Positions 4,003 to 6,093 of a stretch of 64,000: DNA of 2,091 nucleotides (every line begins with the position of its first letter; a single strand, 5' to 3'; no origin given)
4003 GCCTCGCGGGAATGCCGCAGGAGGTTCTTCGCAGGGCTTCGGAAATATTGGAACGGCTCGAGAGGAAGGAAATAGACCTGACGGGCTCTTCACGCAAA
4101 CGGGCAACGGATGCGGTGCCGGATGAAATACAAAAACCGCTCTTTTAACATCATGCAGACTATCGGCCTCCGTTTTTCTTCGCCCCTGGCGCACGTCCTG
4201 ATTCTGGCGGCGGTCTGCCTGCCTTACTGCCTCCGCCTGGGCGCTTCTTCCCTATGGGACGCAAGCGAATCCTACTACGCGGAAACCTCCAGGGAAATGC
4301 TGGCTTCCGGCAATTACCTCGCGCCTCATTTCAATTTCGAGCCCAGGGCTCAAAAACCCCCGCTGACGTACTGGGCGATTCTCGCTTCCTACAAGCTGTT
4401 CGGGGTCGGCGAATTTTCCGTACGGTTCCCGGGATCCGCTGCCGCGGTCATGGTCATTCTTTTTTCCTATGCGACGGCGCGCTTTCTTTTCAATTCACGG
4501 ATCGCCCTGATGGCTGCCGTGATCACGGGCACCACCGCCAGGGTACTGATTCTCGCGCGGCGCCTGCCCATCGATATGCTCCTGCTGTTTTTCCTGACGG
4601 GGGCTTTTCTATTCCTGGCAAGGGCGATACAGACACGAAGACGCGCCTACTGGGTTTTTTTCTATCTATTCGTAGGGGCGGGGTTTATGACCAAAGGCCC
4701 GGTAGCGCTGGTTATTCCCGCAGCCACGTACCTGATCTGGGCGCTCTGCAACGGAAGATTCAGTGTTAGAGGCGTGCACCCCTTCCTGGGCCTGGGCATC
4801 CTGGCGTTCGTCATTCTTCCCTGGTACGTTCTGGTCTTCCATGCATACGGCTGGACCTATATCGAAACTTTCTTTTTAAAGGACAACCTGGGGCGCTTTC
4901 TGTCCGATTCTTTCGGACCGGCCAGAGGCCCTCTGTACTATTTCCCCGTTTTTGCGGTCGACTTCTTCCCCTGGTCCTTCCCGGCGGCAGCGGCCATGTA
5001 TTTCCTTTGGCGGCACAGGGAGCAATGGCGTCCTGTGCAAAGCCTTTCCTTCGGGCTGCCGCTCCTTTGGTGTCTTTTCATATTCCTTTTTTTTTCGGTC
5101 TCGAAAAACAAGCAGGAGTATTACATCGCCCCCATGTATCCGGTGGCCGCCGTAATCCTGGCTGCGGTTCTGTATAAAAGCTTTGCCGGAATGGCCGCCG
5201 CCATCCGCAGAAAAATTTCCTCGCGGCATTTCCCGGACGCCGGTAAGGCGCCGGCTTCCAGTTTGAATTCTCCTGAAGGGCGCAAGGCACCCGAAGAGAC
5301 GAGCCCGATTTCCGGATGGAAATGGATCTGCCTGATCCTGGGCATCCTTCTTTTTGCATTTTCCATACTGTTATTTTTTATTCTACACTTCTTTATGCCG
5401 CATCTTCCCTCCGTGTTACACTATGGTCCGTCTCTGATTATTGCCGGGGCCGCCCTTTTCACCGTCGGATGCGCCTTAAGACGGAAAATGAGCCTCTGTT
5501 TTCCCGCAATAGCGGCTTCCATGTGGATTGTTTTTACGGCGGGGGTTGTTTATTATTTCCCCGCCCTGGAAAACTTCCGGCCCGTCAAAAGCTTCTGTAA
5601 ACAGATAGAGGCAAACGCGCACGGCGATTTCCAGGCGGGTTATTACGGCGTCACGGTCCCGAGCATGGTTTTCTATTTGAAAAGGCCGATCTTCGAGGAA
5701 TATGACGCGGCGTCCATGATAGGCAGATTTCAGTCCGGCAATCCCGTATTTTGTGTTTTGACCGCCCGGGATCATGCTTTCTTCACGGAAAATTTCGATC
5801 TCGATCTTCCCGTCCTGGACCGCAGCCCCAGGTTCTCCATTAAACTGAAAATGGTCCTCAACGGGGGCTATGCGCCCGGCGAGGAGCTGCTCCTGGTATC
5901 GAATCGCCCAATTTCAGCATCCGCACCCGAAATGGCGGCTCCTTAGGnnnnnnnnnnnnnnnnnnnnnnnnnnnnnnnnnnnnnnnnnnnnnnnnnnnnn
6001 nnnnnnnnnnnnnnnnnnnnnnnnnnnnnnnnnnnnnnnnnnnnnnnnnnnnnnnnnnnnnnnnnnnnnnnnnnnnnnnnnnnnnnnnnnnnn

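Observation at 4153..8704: Translationally coupled GT-C glycosylation module (ArnT-like, UPF0104 flippase-like, GT2 sugar-phosphate-lipid synthase) ending in an orphan YqeC-like gene, fused onto the 3' end of mutS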

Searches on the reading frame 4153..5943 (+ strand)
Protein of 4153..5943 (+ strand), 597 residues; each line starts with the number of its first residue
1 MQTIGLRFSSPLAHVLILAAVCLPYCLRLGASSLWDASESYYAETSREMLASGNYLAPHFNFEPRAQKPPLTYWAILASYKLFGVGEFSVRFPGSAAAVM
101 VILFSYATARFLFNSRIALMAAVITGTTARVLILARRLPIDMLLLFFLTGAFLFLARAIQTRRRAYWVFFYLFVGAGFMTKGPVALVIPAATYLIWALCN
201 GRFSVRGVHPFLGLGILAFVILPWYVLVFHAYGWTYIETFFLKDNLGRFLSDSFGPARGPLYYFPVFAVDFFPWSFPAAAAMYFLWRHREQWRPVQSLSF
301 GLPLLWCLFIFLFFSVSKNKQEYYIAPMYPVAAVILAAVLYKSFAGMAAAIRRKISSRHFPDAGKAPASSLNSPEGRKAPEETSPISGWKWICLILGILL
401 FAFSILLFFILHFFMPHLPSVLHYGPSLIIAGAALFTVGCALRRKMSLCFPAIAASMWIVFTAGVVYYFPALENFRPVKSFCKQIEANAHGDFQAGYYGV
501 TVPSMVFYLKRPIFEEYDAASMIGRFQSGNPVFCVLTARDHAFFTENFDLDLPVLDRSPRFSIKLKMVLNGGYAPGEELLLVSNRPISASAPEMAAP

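Call 8: search_protein_families(library=pfam, proteins=[window:4153-5943:+], max_evalue=0.01)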
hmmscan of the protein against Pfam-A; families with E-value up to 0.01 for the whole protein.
window:4153-5943:+ (597 aa): 2 families
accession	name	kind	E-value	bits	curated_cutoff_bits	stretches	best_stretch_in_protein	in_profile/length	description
PF13231.12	PMT_2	-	3.1e-26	92.9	26.1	1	68-224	2-157/160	Dolichyl-phosphate-mannose-protein mannosyltransferase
PF02366.24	PMT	-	1.2e-14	54.9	22.7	1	31-229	19-235/245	Dolichyl-phosphate-mannose-protein mannosyltransferase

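Call 9: search_protein_families(library=ncbifam, proteins=[window:4153-5943:+], max_evalue=0.01)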
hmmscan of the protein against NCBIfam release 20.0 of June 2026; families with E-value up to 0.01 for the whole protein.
window:4153-5943:+ (597 aa): 1 family
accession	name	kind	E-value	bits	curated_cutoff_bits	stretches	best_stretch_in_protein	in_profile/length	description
NF009784.2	PRK13279.1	equivalog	4.5e-43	147.7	567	1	14-345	7-337/539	lipid IV(A) 4-amino-4-deoxy-L-arabinosyltransferase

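Call 11: search_solved_structures(query=window:4153-5943:+, max_evalue=0.01, show_alignments=1)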
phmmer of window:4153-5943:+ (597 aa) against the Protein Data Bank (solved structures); distinct sequences matched with E-value up to 0.01: 1.
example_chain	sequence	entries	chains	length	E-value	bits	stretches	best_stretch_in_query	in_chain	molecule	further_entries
5ezm_A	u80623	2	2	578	1.6e-25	93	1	14-339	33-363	4-amino-4-deoxy-L-arabinose transferase or related glycosyltransferases of PMT family | 4-amino-4-deoxy-L-arabinose (L-Ara4N) transferase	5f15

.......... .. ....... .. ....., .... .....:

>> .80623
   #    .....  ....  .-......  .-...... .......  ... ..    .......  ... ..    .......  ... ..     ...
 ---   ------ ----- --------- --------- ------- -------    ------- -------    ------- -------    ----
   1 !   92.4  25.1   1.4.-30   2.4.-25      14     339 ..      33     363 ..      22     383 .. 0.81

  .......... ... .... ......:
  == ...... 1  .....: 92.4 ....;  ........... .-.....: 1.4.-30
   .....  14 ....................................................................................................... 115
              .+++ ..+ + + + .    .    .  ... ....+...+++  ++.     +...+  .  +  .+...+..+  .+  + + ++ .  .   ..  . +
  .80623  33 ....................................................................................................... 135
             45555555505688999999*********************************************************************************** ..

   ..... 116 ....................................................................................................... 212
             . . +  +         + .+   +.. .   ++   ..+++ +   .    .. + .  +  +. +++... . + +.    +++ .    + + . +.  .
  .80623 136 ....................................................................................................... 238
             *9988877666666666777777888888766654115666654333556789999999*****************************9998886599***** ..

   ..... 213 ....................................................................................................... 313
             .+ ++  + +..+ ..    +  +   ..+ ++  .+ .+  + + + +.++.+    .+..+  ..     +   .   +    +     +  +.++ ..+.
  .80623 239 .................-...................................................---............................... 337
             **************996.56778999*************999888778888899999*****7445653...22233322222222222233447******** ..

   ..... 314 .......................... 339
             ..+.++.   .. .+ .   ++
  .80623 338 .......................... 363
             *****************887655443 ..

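Call 15: find_homologous_proteins(query=window:4153-5943:+, max_evalue=1e-10)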
Query window:4153-5943:+ (597 aa): 757 proteins with E <= 1e-10 among 8000 candidates; the best 120 are listed.
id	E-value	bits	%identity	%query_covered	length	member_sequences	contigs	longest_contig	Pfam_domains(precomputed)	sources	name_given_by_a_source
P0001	0.0e+0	1349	100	100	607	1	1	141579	PF02366.25,PF13231.13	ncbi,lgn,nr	ncbi:MAG: glycosyltransferase family 39 protein [Acidobacteria bacterium]|nr:glycosyltransferase fam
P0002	2.4e-270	917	68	99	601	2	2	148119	PF13231.13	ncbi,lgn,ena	-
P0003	8.2e-269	911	67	99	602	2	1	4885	PF13231.13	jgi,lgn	-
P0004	1.5e-265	901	68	100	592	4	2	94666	PF02366.25,PF13231.13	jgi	jgi:4-amino-4-deoxy-L-arabinose transferase-like glycosyltransferase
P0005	6.1e-265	899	68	99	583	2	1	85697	PF13231.13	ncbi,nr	ncbi:MAG: glycosyltransferase family 39 protein [Acidobacteria bacterium]|nr:glycosyltransferase fam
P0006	8.4e-198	677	53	97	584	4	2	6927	PF13231.13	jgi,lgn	jgi:4-amino-4-deoxy-L-arabinose transferase-like glycosyltransferase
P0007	1.3e-196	673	53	96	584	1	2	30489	PF13231.13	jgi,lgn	jgi:4-amino-4-deoxy-L-arabinose transferase-like glycosyltransferase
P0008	2.8e-194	665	54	97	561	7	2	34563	PF02366.25,PF13231.13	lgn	-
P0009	4.4e-193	661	52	99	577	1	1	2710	PF02366.25,PF13231.13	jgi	jgi:4-amino-4-deoxy-L-arabinose transferase-like glycosyltransferase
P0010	1.7e-192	659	51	99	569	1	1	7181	PF02366.25,PF13231.13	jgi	jgi:4-amino-4-deoxy-L-arabinose transferase-like glycosyltransferase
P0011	6.6e-192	657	52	98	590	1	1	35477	PF02366.25,PF13231.13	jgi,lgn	jgi:4-amino-4-deoxy-L-arabinose transferase-like glycosyltransferase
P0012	6.9e-192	657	52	98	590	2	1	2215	PF02366.25,PF13231.13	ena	-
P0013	9.9e-192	657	53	98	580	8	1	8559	PF02366.25,PF13231.13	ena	-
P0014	1.9e-190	653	51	100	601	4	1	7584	PF02366.25,PF13231.13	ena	-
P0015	6.5e-190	651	53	98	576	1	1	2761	PF02366.25,PF13231.13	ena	-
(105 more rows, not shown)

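Call 17: find_related_loci(query=A1, collection=genome_contigs, flank=10000)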
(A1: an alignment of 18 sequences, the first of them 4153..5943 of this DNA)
Query A1 (597 aa) in genome_contigs; peptide patterns used: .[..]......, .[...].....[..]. (x = any residue, [..] = any of these).
82 stretches matched a pattern; 47 encode a relative of the query (tblastn E <= 1e-3); 44 distinct loci.
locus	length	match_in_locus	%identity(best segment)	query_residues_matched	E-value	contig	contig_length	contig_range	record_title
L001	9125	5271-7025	69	1-597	0e+0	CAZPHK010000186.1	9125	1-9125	MAG TPA_asm: uncultured Acidobacteriota bacterium isolate binchicken_co129_133 genome assembly, contig: NODE_24633_lengt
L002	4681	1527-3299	68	1-591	0e+0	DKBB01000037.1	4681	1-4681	MAG TPA_asm: Acidobacteria bacterium UBA6911 UBA6911_contig_266479, whole genome shotgun sequence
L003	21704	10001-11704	53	7-591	0e+0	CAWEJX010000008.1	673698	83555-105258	MAG: uncultured Acidobacteriota bacterium isolate MFD05942.bin.2.136 genome assembly, contig: contig_30124, whole genome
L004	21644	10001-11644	53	8-588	0e+0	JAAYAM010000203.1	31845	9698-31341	MAG: Acidobacteria bacterium isolate AS06rmzACSIP_132 292334_AS06, whole genome shotgun sequence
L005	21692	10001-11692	51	1-586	0e+0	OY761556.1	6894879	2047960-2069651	MAG: Acidobacteriota bacterium isolate 5ca539cc-3996-4499-a76f-7ad0c810d377 genome assembly, chromosome: 1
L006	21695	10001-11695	54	8-589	0e+0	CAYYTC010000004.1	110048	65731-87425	MAG TPA_asm: uncultured Acidobacteriota bacterium isolate SRP192927_co7_741 genome assembly, contig: NODE_187_length_110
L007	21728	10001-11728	68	1-594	0e+0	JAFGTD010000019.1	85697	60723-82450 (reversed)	MAG: Acidobacteria bacterium isolate Zod_Metabat.95 k87_1074498, whole genome shotgun sequence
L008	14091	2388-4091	50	6-591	0e+0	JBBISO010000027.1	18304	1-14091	MAG: Acidobacteriota bacterium isolate PBS170224_bin_375 NODE_2530_length_18304_cov_3.620363, whole genome shotgun seque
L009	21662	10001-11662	48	7-588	4e-179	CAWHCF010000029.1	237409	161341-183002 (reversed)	MAG: uncultured Acidobacteriota bacterium isolate MFD00962.bin.2.24 genome assembly, contig: contig_56069, whole genome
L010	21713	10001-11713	49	5-586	9e-179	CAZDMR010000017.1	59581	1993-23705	MAG TPA_asm: uncultured Acidobacteriota bacterium isolate binchicken_co116_446 genome assembly, contig: NODE_346_length_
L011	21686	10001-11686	51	14-585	4e-176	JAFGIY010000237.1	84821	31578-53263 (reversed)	MAG: Acidobacteria bacterium isolate Zod_Metabat.240 k87_13327219, whole genome shotgun sequence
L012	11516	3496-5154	51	6-593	1e-168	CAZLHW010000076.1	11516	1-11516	MAG TPA_asm: uncultured Acidobacteriota bacterium isolate SRP167436_co1_235 genome assembly, contig: NODE_9376_length_11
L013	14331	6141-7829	49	6-592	1e-168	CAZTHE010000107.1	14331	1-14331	MAG TPA_asm: uncultured Acidobacteriota bacterium isolate SRP192927_co6_54 genome assembly, contig: NODE_10089_length_14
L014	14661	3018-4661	49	7-591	1e-155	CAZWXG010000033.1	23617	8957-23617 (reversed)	MAG TPA_asm: uncultured Acidobacteriota bacterium isolate SRP192927_co7_510 genome assembly, contig: NODE_3686_length_23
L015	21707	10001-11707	45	7-596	2e-154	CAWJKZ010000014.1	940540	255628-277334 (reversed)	MAG: uncultured Acidobacteriota bacterium isolate MFD05942.bin.2.47 genome assembly, contig: contig_28247, whole genome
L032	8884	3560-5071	33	16-569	2e-74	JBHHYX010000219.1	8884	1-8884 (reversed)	MAG: Acidobacteriota bacterium isolate Maj_2_bin.26 NODE_4524_length_8884_cov_9.561332, whole genome shotgun sequence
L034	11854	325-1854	33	32-586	4e-66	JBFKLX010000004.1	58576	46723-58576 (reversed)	MAG: Acidobacteriota bacterium isolate Mix_sand22.2022.08.D.24 k141_115028_length_58576_cov_12.2235, whole genome shotgu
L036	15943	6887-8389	35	24-551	4e-79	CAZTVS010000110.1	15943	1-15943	MAG TPA_asm: uncultured Acidobacteriota bacterium isolate binchicken_co20_43 genome assembly, contig: NODE_6951_length_1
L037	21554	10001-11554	34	14-564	3e-67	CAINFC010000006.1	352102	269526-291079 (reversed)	MAG: uncultured Acidobacteria bacterium isolate LaPlata_bin-3695 genome assembly, contig: bin-3695:006/326, whole genome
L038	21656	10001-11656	29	14-570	6e-58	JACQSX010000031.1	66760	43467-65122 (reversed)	MAG: Acidobacteria bacterium isolate NC_groundwater_1396_Ag_S-0.65um_54_125 S_p65_S5_coassembly_k141_3082622, whole geno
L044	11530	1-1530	40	42-595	9e-40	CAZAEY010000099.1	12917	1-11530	MAG TPA_asm: uncultured Acidobacteriota bacterium isolate SRP217488_co1_173 genome assembly, contig: NODE_3523_length_12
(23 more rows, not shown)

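Call 32: search_protein_families(library=pfam, proteins=[L037:13792-14907:+, L037:14950-15864:+, L037:15975-16595:+, L037:16595-17215:+, L037:17549-18835:+, L038:13015-14109:+, L038:14264-15100:+, L038:15148-16698:+, L037:19250-20221:+], max_evalue=0.001)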
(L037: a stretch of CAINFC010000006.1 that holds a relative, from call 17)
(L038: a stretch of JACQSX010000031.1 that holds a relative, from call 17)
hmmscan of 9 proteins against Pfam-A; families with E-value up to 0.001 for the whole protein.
L037:13792-14907:+ (372 aa): 1 family
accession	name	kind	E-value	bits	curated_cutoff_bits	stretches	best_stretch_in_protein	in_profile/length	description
PF00180.25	Iso_dh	-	3.3e-85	286.8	27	1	5-368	1-348/348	Isocitrate/isopropylmalate dehydrogenase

L037:14950-15864:+ (305 aa): 2 families
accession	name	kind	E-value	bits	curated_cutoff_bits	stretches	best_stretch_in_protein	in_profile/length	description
PF13714.12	PEP_mutase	-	8.3e-52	176.6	31.5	1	11-253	4-237/240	Phosphoenolpyruvate phosphomutase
PF00463.27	ICL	-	1.6e-11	43.9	26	1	78-172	151-246/526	Isocitrate lyase family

L037:15975-16595:+ (207 aa): 0 families

L037:16595-17215:+ (207 aa): 2 families
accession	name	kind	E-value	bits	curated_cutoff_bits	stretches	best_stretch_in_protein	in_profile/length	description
PF10502.14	Peptidase_S26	-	1.7e-50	171.7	22.9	1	43-198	2-168/168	Signal peptidase, peptidase S26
PF00717.28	Peptidase_S24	-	2.9e-05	24.2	23.3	1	67-129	38-92/116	Peptidase S24-like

L037:17549-18835:+ (429 aa): 0 families

L038:13015-14109:+ (365 aa): 1 family
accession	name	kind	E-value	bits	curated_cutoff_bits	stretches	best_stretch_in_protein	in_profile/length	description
PF00933.27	Glyco_hydro_3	-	6e-49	167.6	27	1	29-303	18-284/316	Glycosyl hydrolase family 3 N terminal domain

L038:14264-15100:+ (279 aa): 2 families
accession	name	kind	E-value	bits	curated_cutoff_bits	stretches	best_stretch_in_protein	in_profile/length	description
PF13478.12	XdhC_C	-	1.7e-41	142.1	29.7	1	107-248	1-124/125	XdhC Rossmann domain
PF02625.21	XdhC_CoxI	-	1.7e-23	82.7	24.3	1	11-76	2-67/68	XdhC and CoxI family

L038:15148-16698:+ (517 aa): 1 family
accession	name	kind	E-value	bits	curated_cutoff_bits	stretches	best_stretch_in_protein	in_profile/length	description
PF00496.27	SBP_bac_5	-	6.1e-91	305.7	32.4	1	78-422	2-356/368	Bacterial extracellular solute-binding proteins, family 5 Middle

L037:19250-20221:+ (324 aa): 0 families

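Call 56: predict_structure(alignment_id=A1)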
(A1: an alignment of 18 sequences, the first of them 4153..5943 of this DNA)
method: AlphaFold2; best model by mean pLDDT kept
length: 597 residues; sequences in the alignment: 18
mean_pLDDT: 77.7   pTM: 0.82
mean pLDDT of the five models: 77.7, 76.3, 75.9, 73.6, 72.1
residues with pLDDT >= 90: 163; 70-90: 284; 50-70: 85; < 50: 65
segments of 3 or more residues with pLDDT < 50: 1-7, 61-64, 252-254, 350-366, 368-383, 570-572, 589-597
pLDDT, mean of each block of 10 residues (from residue 1): 42 91 89 63 78 67 54 88 88 93 96 89 94 83 91 93 92 89 82 90 83 88 78 64 55 53 78 88 85 81 90 68 75 92 61 46 44 36 58 90 88 76 90 93 84 92 87 75 83 85 76 85 90 90 89 82 52 63 73 33
secondary structure, 60 per line:
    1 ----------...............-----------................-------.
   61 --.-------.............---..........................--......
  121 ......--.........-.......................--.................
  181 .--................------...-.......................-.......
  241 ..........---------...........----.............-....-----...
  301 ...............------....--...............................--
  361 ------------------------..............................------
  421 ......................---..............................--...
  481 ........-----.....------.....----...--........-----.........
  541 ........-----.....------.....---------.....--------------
elements in order: H11-25 H37-52 H71-83 H87-112 H115-126 H129-137 H139-161 H164-181 H184-199 H210-232 H234-250 H260-270 H275-287 H289-292 H298-315 H322-325 H328-358 H385-414 H421-442 H446-475 H478-488 E494-498 H505-509 E514-516 H519-526 E532-537 H538-548 E554-558 H565-569 E579-583

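Call 59: fold_search(model_id=the predicted structure, library=pdb)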
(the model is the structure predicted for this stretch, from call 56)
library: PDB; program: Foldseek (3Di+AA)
matches with E <= 10: 142; with E <= 0.001: 22
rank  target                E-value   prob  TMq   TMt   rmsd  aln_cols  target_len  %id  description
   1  5f15                  1.0e-18  1.00  0.69  0.75   5.5       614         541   20  Crystal Structure of ArnT from Cupriavidus metallidurans bound to Undecaprenyl phosphate (released 2016-02-17)
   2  5ezm                  2.2e-18  1.00  0.67  0.73   5.3       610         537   19  Crystal Structure of ArnT from Cupriavidus metallidurans in the apo state (released 2016-02-17)
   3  9s6t_A                1.0e-05  1.00  0.53  0.65   7.4       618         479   12  Ternary cryo-EM structure of chicken ALG12 with Dol25-PP-GlcNAc2Man7, Dol25-P-Man, and Fab (released 2026-03-18)
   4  8b6l_I                1.2e-05  1.00  0.44  0.39  12.8       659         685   12  Subtomogram average of the human Sec61-TRAP-OSTA-translocon (released 2022-12-07)
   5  9n9j_I                1.5e-05  1.00  0.49  0.43  11.5       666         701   12  Structure of a GRP94 folding intermediate engaged with a CCDC134- and FKBP11-bound secretory translocon (released 2025-11-19)
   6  3wak                  1.7e-05  1.00  0.46  0.34  12.5       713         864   12  Crystal structure of the Archaeoglobus fulgidus oligosaccharyltransferase (O29867_ARCFU) in the apo form (released 2013-10-30)
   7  7oci_F                2.2e-05  1.00  0.45  0.42  11.1       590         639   10  Cryo-EM structure of yeast Ost6p containing oligosaccharyltransferase complex (released 2022-02-16)
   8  5gmy_A                3.1e-05  1.00  0.42  0.31  13.7       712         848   12  Crystal structure of the Archaeoglobus fulgidus oligosaccharyltransferase (O29867_ARCFU) tethered with an acceptor pep (released 2017-02-01)
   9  6ezn_F                4.5e-05  1.00  0.45  0.42  11.5       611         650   11  Cryo-EM structure of the yeast oligosaccharyltransferase (OST) complex (released 2018-01-17)
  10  9s6s_A                5.1e-05  1.00  0.53  0.58   8.8       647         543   10  Ternary cryo-EM structure of human ALG9 with Dol25-PP-GlcNAc2Man6, Dol25-P-Man and Fab (released 2026-03-18)
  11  8agc_A                6.9e-05  1.00  0.45  0.40  10.9       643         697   10  Structure of yeast oligosaccharylransferase complex with lipid-linked oligosaccharide and non-acceptor peptide bound (released 2022-12-07)
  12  8age_A                7.5e-05  1.00  0.46  0.43  11.3       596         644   10  Structure of yeast oligosaccharylransferase complex with acceptor peptide bound (released 2022-12-07)
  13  9s6u_A                7.8e-05  1.00  0.55  0.59   9.8       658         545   11  Ternary cryo-EM structure of human ALG9 with Dol25-PP-GlcNAc2Man8, Dol25-P-Man and Fab (released 2026-03-18)
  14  6s7t_A                9.2e-05  1.00  0.36  0.31  20.6       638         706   13  Cryo-EM structure of human oligosaccharyltransferase complex OST-B (released 2019-12-18)
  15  8pn9_A                1.3e-04  1.00  0.49  0.45  10.9       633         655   10  Structure of human oligosaccharyltransferase OST-A complex bound to NGI-1 (released 2024-05-08)
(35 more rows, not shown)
